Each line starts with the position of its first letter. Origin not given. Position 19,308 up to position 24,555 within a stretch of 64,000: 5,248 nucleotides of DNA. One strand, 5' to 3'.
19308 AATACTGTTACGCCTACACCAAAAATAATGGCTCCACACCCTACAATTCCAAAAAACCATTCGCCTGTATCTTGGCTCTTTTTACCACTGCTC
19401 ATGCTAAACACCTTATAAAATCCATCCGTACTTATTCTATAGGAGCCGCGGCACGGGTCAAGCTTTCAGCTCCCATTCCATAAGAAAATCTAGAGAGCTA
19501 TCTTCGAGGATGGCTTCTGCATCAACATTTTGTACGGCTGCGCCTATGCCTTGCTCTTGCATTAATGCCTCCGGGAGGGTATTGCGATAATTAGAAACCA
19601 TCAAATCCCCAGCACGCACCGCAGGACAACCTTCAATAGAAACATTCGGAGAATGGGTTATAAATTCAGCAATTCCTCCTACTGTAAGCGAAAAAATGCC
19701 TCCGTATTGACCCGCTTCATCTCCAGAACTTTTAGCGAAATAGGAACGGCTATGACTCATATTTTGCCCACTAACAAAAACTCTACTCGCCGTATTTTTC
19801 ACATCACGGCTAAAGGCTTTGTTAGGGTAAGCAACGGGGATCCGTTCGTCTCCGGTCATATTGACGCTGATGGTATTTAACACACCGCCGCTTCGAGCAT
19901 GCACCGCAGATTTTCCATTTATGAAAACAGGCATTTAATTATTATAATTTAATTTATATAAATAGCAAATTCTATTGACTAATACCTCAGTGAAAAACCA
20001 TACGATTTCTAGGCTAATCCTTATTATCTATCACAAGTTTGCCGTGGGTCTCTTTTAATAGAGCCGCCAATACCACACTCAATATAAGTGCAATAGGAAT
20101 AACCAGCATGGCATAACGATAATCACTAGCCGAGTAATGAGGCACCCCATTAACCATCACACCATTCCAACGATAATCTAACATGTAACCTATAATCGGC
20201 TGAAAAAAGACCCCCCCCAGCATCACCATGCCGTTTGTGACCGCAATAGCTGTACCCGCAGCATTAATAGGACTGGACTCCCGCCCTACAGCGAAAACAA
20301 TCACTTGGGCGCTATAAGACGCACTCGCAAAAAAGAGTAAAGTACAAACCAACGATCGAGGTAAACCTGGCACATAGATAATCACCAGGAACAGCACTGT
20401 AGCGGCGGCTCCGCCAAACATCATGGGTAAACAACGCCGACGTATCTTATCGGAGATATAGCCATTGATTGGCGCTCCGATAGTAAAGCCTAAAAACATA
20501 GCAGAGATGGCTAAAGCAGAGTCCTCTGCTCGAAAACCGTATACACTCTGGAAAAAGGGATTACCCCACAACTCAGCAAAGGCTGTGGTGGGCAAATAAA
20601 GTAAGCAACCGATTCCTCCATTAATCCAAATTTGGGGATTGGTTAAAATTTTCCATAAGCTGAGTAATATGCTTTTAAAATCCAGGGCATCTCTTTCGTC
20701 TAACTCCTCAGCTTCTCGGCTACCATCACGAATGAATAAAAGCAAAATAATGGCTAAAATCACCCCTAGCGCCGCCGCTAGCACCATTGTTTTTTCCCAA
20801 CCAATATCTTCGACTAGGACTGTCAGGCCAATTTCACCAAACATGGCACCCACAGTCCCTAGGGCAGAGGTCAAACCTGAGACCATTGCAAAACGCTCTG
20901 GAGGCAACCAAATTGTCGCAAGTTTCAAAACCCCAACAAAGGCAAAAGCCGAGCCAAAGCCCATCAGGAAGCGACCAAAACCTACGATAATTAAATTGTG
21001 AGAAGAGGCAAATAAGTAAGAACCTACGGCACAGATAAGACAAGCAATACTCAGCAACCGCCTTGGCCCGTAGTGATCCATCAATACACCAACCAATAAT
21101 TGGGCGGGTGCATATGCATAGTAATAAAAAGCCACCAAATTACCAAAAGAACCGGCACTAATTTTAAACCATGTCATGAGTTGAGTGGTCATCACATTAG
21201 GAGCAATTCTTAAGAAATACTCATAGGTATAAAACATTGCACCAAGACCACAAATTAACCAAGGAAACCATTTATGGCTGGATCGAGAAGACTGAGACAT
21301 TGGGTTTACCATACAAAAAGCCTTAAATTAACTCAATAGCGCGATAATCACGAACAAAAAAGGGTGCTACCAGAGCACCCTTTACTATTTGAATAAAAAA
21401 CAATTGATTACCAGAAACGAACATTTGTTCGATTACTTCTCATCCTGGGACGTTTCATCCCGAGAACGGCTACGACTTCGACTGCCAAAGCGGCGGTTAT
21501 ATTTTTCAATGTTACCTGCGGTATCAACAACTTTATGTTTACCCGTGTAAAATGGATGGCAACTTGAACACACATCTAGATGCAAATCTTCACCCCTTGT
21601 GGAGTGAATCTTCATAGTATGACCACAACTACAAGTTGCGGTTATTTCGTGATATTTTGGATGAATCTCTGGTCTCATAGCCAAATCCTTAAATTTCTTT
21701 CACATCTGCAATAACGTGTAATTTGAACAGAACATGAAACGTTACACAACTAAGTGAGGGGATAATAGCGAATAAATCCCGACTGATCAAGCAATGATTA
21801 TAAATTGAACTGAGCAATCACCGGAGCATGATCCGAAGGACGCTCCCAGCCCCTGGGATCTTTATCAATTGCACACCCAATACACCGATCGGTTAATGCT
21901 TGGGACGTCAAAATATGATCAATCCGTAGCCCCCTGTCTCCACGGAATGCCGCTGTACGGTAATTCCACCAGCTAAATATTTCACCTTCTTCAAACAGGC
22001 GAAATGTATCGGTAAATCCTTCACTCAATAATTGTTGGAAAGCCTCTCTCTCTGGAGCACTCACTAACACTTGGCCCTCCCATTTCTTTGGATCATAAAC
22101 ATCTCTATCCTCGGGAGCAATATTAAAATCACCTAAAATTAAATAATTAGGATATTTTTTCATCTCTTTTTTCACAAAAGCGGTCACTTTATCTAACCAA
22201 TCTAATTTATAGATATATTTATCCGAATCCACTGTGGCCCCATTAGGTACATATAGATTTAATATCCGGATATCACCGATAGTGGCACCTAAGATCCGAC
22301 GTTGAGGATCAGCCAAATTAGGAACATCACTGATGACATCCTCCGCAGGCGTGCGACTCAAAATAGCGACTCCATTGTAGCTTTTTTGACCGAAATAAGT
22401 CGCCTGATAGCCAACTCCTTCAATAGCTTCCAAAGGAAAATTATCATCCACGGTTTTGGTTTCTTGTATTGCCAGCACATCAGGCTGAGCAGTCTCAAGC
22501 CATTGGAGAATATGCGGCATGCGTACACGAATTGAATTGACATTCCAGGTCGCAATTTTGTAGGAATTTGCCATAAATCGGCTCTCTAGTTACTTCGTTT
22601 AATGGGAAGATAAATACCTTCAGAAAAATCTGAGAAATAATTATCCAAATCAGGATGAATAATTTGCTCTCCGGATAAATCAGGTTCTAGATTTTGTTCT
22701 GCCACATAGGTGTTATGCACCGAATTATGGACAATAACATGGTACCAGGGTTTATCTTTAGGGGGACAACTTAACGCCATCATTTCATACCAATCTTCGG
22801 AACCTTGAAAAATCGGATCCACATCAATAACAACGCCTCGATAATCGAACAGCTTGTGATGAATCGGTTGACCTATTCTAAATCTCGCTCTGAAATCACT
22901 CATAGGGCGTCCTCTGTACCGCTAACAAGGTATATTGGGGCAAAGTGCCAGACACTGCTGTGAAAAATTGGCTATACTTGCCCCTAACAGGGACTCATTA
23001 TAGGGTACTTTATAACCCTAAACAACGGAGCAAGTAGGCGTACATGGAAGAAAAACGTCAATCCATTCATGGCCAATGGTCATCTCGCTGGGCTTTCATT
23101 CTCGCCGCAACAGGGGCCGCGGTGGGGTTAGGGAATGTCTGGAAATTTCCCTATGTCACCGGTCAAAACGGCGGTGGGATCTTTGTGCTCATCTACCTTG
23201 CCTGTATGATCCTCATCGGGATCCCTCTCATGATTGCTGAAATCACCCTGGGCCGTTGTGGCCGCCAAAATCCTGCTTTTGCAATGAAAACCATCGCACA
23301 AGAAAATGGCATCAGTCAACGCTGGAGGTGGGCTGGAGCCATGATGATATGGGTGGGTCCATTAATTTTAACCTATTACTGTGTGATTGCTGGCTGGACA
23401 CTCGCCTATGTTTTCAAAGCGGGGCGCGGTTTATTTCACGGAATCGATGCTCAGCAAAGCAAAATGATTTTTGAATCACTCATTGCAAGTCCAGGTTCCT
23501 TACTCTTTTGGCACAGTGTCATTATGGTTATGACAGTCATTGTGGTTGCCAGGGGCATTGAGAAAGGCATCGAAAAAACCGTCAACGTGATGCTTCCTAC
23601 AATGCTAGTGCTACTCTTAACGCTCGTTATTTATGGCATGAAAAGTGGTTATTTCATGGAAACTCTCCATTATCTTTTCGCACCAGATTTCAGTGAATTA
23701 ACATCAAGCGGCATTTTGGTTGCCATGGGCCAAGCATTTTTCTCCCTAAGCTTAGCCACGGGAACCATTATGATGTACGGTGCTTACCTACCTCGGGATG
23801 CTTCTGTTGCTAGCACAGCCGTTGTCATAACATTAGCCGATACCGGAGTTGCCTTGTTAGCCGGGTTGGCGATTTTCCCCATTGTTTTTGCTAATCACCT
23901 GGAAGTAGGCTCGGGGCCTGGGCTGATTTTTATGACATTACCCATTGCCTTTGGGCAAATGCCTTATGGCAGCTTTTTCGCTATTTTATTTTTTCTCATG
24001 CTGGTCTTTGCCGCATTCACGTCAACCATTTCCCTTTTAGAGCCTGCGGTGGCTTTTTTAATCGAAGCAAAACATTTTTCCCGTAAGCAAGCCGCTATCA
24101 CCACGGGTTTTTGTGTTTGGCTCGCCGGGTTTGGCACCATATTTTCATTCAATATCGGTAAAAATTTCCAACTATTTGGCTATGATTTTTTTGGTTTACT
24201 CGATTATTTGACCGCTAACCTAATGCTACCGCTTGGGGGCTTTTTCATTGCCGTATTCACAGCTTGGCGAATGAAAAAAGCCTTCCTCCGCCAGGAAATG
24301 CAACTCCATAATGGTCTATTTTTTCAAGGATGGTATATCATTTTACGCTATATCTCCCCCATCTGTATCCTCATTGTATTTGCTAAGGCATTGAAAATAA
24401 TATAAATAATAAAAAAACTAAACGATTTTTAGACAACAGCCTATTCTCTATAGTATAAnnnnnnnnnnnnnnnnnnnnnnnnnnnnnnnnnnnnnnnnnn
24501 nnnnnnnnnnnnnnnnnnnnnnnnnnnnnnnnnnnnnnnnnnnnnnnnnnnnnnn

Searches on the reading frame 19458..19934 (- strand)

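Call 48: search_protein_families(library=pfam, proteins=[window:19458-19934:-], max_evalue=0.00001)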
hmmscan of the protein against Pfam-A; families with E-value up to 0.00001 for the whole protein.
window:19458-19934:- (158 aa): 1 family
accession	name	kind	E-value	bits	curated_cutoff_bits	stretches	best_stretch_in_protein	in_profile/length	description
PF13665.11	Tox-PAAR-like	-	1.8e-24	86.4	31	1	23-120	8-107/108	Toxin PAAR-like domain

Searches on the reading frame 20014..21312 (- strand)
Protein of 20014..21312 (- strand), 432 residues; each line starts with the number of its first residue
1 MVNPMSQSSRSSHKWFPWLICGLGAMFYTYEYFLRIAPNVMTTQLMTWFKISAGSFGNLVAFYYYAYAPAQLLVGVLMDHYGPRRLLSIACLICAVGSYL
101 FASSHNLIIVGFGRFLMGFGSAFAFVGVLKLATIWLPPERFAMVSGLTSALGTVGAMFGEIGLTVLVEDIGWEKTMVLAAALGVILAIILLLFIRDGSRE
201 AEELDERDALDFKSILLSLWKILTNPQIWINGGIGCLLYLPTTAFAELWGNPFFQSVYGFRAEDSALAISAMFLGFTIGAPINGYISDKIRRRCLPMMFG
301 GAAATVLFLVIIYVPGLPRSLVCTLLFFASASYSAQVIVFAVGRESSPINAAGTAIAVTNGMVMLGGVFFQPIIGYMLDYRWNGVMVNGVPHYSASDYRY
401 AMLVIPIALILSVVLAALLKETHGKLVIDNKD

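Call 48: search_protein_families(library=pfam, proteins=[window:20014-21312:-], max_evalue=0.00001)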
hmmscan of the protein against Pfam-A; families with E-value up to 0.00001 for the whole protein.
window:20014-21312:- (432 aa): 1 family
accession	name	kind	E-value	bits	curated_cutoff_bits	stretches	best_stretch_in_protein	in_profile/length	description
PF07690.21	MFS_1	-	2.3e-40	139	33.4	1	38-369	15-345/347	Major Facilitator Superfamily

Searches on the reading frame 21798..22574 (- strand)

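Call 48: search_protein_families(library=pfam, proteins=[window:21798-22574:-], max_evalue=0.00001)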
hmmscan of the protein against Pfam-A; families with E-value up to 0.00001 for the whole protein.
window:21798-22574:- (258 aa): 1 family
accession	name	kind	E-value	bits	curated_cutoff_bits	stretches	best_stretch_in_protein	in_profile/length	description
PF03372.29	Exo_endo_phos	-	3.1e-33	115.7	24.5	1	8-249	1-225/225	Endonuclease/Exonuclease/phosphatase family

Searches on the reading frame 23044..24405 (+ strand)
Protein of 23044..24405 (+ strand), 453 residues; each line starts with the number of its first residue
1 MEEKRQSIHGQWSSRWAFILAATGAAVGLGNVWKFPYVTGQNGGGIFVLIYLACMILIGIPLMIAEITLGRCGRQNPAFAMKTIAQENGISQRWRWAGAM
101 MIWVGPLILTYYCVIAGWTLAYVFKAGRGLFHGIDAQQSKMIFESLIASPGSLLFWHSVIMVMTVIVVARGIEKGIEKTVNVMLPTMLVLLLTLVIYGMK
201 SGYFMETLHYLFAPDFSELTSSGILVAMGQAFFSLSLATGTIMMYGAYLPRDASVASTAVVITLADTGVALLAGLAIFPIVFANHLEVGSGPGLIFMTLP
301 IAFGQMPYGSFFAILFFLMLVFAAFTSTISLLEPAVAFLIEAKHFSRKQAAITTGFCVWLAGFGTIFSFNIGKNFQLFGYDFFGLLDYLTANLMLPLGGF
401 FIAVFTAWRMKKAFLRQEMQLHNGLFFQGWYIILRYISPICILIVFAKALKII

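Call 48: search_protein_families(library=pfam, proteins=[window:23044-24405:+], max_evalue=0.00001)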
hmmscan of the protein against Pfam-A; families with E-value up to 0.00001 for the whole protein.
window:23044-24405:+ (453 aa): 1 family
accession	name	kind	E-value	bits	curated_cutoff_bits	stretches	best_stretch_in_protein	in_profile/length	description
PF00209.24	SNF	-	1.5e-53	182.8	27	2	147-450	170-481/524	Sodium:neurotransmitter symporter family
